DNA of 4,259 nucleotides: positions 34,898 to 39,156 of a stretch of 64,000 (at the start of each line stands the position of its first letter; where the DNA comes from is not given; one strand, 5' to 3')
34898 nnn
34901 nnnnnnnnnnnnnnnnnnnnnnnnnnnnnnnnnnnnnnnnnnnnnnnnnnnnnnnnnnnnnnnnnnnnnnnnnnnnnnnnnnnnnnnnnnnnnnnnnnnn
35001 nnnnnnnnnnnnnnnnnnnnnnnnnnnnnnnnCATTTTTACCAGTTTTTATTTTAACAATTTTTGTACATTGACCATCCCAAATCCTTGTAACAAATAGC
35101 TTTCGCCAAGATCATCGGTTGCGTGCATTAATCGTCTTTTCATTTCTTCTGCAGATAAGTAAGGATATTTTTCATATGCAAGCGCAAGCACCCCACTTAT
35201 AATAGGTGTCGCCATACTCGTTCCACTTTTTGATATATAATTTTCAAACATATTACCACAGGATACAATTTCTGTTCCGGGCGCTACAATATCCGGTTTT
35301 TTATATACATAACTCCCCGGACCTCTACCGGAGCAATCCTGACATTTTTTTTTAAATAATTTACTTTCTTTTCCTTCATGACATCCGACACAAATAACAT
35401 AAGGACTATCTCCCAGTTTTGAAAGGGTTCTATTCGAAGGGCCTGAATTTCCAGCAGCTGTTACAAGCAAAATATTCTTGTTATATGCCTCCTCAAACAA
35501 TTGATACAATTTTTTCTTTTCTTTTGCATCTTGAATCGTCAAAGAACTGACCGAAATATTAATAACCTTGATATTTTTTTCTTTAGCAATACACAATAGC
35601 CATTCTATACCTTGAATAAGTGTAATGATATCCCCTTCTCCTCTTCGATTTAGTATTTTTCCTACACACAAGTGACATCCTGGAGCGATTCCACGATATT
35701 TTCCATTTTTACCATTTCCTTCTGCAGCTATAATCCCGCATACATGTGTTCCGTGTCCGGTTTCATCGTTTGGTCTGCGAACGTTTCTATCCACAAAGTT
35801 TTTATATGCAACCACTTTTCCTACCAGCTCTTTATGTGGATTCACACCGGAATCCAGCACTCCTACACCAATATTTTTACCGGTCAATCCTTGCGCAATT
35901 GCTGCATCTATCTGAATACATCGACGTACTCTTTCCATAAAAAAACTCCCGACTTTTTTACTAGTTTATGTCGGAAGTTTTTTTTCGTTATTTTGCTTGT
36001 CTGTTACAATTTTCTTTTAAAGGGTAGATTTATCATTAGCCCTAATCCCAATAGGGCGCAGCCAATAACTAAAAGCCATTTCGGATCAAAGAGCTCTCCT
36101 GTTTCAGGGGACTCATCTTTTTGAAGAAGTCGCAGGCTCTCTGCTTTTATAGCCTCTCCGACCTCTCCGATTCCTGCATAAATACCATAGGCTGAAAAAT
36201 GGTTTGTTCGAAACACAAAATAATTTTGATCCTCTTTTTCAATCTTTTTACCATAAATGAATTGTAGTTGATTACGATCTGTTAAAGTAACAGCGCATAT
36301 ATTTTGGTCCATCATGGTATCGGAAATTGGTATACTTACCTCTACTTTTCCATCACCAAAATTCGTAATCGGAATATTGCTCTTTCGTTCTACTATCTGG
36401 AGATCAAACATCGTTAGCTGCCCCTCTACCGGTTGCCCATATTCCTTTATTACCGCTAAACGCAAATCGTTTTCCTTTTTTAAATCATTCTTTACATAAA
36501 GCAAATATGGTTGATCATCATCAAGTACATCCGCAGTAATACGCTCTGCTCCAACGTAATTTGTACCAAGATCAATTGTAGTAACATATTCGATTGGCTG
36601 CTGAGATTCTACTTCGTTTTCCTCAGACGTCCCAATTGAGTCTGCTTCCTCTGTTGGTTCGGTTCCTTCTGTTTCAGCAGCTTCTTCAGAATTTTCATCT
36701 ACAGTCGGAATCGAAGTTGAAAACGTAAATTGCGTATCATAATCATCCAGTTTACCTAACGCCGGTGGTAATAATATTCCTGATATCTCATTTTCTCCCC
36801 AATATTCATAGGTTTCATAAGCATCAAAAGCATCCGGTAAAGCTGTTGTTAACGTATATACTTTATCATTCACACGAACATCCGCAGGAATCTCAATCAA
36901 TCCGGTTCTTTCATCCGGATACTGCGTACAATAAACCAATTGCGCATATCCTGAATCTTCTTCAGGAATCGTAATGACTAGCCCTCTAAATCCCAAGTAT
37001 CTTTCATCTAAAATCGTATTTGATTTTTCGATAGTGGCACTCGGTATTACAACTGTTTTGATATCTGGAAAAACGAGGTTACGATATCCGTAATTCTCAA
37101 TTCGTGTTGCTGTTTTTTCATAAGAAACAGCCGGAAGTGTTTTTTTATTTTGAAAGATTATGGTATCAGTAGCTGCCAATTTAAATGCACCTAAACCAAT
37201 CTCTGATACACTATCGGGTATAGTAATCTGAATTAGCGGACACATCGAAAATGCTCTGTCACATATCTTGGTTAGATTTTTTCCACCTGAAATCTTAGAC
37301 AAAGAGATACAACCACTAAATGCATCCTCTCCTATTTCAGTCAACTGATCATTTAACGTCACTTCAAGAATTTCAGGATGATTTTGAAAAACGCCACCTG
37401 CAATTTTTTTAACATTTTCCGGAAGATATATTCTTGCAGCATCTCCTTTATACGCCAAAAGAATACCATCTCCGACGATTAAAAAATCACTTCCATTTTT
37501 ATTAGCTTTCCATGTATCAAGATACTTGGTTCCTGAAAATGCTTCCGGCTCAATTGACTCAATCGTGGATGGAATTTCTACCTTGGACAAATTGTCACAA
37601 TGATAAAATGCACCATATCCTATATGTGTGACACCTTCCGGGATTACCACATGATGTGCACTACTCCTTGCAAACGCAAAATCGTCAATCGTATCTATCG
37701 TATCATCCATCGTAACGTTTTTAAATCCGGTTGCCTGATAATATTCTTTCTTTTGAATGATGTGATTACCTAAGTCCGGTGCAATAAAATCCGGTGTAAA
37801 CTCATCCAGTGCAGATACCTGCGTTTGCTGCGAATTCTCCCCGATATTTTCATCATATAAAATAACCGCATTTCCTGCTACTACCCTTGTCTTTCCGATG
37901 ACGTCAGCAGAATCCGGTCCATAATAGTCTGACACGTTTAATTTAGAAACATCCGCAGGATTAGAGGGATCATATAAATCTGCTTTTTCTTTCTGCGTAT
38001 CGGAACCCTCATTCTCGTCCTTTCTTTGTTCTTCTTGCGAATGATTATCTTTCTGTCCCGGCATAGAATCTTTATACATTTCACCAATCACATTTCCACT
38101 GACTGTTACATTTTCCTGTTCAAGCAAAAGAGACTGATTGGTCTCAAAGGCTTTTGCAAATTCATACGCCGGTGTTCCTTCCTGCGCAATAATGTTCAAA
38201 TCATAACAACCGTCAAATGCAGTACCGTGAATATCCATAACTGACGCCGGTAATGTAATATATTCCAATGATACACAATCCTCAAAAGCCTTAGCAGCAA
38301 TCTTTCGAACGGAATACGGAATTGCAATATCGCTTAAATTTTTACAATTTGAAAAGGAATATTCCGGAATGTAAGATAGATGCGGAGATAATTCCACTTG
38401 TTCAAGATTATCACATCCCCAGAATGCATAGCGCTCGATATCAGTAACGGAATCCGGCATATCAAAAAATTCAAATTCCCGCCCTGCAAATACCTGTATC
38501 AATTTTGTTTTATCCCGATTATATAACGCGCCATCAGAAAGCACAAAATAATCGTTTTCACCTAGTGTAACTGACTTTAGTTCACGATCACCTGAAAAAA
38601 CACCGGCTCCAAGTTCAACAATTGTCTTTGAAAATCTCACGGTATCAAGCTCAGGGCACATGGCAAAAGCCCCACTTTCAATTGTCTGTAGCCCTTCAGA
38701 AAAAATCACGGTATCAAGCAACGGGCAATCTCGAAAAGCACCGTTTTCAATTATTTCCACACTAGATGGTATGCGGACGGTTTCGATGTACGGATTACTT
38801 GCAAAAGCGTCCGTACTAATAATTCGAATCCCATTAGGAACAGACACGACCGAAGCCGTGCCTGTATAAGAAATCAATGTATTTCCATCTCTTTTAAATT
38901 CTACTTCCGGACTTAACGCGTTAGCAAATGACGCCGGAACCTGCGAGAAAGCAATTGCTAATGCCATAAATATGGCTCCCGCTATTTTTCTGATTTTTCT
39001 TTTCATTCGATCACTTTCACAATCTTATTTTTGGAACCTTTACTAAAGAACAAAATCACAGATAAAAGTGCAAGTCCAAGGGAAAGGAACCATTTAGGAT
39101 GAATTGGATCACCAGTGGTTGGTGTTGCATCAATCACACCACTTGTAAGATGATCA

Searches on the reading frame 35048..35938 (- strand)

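Call 8: search_protein_families(library=pfam, proteins=[window:35048-35938:-], max_evalue=0.001)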
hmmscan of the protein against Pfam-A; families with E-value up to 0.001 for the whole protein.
window:35048-35938:- (296 aa): 1 family
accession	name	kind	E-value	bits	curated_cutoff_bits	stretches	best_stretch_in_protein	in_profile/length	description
PF00082.27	Peptidase_S8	-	8.6e-48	163.5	21.8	1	20-288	1-287/288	Subtilase family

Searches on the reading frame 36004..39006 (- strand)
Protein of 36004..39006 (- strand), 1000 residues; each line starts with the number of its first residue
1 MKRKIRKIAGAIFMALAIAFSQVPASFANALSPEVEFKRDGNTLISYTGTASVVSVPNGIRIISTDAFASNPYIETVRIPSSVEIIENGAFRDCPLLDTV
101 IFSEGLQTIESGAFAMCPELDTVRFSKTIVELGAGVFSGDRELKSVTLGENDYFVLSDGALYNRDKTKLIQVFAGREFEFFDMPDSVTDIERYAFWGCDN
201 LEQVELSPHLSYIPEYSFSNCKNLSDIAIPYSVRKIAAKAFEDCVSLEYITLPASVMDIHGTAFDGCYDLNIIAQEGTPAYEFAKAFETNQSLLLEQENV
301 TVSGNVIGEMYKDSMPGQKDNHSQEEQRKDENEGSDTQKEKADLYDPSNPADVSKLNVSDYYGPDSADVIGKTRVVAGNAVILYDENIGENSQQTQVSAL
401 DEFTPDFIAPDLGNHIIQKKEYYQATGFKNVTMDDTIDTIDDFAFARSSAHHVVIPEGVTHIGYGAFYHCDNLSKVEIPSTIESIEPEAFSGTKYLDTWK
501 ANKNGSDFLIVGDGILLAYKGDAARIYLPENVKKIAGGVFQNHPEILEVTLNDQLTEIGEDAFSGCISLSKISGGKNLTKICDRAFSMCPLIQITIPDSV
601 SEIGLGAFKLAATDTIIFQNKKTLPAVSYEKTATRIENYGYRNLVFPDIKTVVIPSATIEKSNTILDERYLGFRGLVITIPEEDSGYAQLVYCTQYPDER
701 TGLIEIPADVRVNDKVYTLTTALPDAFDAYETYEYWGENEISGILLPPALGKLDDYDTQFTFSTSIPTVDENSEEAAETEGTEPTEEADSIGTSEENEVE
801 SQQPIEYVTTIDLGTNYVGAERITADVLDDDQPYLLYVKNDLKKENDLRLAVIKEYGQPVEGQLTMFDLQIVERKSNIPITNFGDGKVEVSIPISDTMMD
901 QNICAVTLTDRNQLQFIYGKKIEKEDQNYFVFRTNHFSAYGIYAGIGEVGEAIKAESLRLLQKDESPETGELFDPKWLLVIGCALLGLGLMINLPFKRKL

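Call 68: search_protein_families(library=pfam, proteins=[window:36004-39006:-], max_evalue=0.0001)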
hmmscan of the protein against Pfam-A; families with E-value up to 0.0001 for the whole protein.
window:36004-39006:- (1000 aa): 2 families
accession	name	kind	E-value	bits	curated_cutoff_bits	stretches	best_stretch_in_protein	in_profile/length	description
PF13306.12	LRR_5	-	5.4e-84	278.9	27.7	4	172-270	29-126/127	BspA type Leucine rich repeat region (6 copies)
PF13855.12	LRR_8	-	2.3e-09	37.3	27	0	210-252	13-56/61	Leucine rich repeat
